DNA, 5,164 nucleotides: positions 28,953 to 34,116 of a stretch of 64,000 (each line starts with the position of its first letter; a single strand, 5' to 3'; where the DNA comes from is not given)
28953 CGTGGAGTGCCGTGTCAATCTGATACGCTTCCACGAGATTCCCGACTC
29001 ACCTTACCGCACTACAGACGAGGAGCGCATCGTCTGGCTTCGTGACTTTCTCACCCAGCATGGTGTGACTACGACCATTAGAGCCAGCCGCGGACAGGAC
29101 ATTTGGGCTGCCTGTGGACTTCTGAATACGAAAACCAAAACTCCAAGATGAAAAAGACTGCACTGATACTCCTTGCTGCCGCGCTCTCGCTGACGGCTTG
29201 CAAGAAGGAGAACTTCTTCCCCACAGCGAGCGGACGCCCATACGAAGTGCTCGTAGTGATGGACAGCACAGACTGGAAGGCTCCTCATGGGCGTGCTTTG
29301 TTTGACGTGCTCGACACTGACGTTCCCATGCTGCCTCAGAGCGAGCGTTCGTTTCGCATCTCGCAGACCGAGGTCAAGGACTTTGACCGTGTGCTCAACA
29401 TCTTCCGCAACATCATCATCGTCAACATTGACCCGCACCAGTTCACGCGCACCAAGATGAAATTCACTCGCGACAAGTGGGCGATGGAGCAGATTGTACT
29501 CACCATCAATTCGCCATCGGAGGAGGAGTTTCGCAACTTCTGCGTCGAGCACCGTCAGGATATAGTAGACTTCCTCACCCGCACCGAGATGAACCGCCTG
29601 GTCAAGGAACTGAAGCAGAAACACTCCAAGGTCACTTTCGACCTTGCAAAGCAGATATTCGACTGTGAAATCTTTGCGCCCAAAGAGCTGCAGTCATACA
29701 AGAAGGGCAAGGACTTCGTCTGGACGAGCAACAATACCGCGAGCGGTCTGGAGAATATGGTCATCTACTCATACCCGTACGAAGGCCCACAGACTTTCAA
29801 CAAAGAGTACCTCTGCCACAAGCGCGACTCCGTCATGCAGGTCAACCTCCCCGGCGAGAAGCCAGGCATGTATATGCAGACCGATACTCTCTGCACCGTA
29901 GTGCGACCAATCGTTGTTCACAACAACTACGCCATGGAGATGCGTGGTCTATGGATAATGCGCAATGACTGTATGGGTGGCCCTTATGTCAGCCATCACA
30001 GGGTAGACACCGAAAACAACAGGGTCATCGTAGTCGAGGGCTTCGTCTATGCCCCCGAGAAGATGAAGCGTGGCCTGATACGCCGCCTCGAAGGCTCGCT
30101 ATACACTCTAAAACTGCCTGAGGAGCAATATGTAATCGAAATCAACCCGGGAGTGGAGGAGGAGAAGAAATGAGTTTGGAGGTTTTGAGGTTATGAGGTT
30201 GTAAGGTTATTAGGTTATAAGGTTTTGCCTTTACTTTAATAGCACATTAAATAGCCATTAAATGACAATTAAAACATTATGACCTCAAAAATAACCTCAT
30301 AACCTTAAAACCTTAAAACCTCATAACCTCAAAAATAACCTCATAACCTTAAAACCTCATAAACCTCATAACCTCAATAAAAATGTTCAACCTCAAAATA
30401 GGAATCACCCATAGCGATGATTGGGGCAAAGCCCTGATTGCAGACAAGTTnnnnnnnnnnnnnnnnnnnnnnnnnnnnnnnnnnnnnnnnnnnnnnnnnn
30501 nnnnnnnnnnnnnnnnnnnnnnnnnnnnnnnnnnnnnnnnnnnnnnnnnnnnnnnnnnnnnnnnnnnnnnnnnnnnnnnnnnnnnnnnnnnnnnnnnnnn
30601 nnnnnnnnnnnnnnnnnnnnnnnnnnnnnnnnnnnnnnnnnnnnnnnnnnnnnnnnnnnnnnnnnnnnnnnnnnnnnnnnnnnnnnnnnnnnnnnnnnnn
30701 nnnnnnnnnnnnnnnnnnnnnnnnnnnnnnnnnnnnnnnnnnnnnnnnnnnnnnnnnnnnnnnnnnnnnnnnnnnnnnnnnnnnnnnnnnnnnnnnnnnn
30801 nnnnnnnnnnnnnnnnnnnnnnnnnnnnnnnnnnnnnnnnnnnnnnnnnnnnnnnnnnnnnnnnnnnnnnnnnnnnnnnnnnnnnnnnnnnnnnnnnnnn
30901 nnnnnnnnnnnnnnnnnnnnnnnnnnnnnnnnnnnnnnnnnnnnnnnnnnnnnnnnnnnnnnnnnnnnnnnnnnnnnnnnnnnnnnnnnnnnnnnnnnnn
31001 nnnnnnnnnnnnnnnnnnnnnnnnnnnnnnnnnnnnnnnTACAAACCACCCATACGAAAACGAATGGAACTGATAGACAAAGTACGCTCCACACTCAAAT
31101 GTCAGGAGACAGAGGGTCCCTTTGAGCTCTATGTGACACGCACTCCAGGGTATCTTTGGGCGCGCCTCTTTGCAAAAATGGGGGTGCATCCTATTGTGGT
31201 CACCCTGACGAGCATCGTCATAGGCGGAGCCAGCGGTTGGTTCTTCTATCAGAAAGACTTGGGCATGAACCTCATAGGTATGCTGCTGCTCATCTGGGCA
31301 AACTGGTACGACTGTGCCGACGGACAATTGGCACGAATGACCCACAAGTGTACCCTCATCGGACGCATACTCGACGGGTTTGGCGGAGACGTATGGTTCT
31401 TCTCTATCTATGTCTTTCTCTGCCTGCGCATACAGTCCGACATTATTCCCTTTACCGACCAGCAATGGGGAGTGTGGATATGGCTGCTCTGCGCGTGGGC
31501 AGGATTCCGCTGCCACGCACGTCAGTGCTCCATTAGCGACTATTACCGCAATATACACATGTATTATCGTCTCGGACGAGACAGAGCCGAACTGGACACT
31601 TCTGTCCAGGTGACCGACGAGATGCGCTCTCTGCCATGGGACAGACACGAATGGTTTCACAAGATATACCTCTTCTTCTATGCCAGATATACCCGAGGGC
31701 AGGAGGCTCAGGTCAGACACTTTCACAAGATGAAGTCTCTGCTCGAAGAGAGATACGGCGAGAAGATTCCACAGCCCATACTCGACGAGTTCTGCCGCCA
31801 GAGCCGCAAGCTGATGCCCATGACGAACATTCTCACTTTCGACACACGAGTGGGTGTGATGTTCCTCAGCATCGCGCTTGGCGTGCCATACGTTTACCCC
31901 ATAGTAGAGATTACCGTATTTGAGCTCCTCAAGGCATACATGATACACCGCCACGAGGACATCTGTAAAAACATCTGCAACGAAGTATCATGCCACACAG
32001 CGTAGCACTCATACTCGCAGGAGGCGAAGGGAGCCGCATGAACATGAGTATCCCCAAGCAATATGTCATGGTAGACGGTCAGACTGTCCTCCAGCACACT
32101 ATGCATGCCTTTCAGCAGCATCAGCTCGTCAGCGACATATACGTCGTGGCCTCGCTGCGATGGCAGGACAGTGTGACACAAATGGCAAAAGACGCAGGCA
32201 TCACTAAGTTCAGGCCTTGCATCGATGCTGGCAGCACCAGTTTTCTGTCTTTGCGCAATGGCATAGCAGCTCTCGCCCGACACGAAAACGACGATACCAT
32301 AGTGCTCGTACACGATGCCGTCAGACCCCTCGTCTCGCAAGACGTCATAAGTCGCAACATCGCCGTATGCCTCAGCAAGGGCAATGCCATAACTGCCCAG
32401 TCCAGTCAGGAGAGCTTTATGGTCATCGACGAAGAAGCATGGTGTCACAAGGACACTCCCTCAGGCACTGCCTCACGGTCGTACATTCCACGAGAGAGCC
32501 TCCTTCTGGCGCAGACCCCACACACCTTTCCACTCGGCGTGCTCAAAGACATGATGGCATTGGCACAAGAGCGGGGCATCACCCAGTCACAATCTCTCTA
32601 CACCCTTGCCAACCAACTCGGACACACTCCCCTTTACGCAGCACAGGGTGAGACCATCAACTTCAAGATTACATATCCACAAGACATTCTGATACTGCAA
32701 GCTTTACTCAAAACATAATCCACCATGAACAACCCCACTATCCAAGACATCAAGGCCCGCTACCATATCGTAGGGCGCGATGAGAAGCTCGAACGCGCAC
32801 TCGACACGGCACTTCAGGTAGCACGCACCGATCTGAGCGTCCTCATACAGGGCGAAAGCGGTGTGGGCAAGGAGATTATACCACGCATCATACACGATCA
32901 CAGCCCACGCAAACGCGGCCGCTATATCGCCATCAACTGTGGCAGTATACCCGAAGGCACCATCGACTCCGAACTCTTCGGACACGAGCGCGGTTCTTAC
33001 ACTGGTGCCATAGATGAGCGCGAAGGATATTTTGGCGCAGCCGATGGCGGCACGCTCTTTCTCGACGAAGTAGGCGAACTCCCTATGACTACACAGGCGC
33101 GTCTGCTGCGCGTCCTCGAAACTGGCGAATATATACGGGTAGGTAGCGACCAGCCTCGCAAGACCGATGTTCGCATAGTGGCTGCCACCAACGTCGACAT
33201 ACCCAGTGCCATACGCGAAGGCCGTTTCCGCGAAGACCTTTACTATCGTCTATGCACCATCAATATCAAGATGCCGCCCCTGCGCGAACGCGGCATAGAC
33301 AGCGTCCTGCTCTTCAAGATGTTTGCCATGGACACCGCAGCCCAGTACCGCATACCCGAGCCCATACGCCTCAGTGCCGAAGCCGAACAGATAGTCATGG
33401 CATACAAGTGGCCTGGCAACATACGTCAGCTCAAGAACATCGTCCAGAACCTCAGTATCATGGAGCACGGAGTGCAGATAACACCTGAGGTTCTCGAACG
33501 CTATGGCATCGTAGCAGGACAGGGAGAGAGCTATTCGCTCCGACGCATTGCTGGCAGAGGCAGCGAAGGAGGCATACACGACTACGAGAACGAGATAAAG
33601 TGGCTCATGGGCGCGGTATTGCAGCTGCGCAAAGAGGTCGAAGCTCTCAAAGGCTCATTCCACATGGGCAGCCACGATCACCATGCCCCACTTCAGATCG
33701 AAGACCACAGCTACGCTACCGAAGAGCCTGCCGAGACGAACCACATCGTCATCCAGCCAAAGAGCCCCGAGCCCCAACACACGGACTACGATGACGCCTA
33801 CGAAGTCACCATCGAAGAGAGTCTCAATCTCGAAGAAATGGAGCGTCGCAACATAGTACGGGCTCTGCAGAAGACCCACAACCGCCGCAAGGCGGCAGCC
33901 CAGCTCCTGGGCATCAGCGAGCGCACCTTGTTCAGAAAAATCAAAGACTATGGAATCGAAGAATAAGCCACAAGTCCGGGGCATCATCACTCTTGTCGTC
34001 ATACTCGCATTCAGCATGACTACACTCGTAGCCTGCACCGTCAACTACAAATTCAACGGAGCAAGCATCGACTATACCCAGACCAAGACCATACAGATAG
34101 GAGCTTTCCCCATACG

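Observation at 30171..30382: Family of long intergenic palindromic elements (G/T-rich GAGGTT arm, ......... core, A/C-rich AACCTC arm)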

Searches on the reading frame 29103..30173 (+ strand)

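Call 16: search_protein_families(library=pfam, proteins=[window:29103-30173:+])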
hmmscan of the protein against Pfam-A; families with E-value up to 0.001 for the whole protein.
window:29103-30173:+ (356 aa): 1 family
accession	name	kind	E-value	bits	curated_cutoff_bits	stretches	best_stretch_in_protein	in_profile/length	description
PF16125.10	DUF4837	-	1.2e-106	356.5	25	1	42-335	1-295/295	Domain of unknown function (DUF4837)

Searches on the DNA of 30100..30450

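Call 71: search_rna_families(source=window, start=30100, end=30450, threshold=evalue, max_evalue=1)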
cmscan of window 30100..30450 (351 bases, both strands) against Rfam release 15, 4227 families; matches with E-value up to 1: 3.
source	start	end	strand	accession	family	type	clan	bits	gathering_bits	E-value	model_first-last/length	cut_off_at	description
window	30176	30332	+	RF04172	MIR8675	Gene; miRNA;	-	36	90.8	1.1e-05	1-95/95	no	MIR8675 microRNA precursor family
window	30185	30333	-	RF04172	MIR8675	Gene; miRNA;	-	34.1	90.8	3.7e-05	1-95/95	no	MIR8675 microRNA precursor family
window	30179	30322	+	RF04195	MIR6217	Gene; miRNA;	-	28.1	110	0.0002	1-228/228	no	MIR6217 microRNA precursor family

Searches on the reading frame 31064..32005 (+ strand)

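Call 16: search_protein_families(library=pfam, proteins=[window:31064-32005:+])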
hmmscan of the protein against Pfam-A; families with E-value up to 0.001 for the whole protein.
window:31064-32005:+ (313 aa): 1 family
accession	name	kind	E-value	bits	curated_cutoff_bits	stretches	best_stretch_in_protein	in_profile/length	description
PF01066.26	CDP-OH_P_transf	-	3.4e-08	34.5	22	1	43-144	4-93/152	CDP-alcohol phosphatidyltransferase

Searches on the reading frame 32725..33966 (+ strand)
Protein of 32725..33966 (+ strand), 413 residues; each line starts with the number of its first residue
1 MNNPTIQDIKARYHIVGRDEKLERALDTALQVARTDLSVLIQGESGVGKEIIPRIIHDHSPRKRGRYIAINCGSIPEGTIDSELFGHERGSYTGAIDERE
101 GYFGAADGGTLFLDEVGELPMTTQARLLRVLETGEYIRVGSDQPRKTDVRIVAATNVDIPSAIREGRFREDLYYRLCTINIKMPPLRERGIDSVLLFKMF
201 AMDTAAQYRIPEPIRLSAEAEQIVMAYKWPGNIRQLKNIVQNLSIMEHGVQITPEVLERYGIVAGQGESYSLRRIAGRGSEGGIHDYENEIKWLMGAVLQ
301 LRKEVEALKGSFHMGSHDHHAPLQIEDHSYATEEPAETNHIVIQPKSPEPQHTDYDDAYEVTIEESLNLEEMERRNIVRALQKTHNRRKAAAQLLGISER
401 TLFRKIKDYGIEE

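Call 16: search_protein_families(library=pfam, proteins=[window:32725-33966:+])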
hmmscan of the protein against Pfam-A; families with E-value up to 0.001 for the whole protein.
window:32725-33966:+ (413 aa): 9 families
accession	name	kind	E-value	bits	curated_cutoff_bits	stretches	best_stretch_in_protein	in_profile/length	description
PF00158.32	Sigma54_activat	-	1e-65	221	20.2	1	15-181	1-167/168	Sigma-54 interaction domain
PF25601.1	AAA_lid_14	-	8.6e-16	58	27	1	187-260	1-73/87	AAA+ ATPase lid domain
PF14532.12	Sigma54_activ_2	-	6.1e-15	56.1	25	1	30-186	15-138/138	Sigma-54 interaction domain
PF02954.25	HTH_8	-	1.1e-11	44.7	22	1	369-409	2-42/42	Bacterial regulatory protein, Fis family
PF18024.7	HTH_50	-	2.8e-05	24.1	27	1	369-411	8-49/50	Helix-turn-helix domain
PF13518.12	HTH_28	-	4e-05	24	25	1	373-407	1-34/52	Helix-turn-helix domain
PF13384.12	HTH_23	-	0.00016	21.9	24.6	1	369-409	2-41/50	Homeodomain-like domain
PF13191.12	AAA_16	-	0.00017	22.6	32.6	1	15-75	2-63/167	AAA ATPase domain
PF07728.20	AAA_5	-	0.00024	21.6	22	1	39-156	2-122/139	AAA domain (dynein-related subfamily)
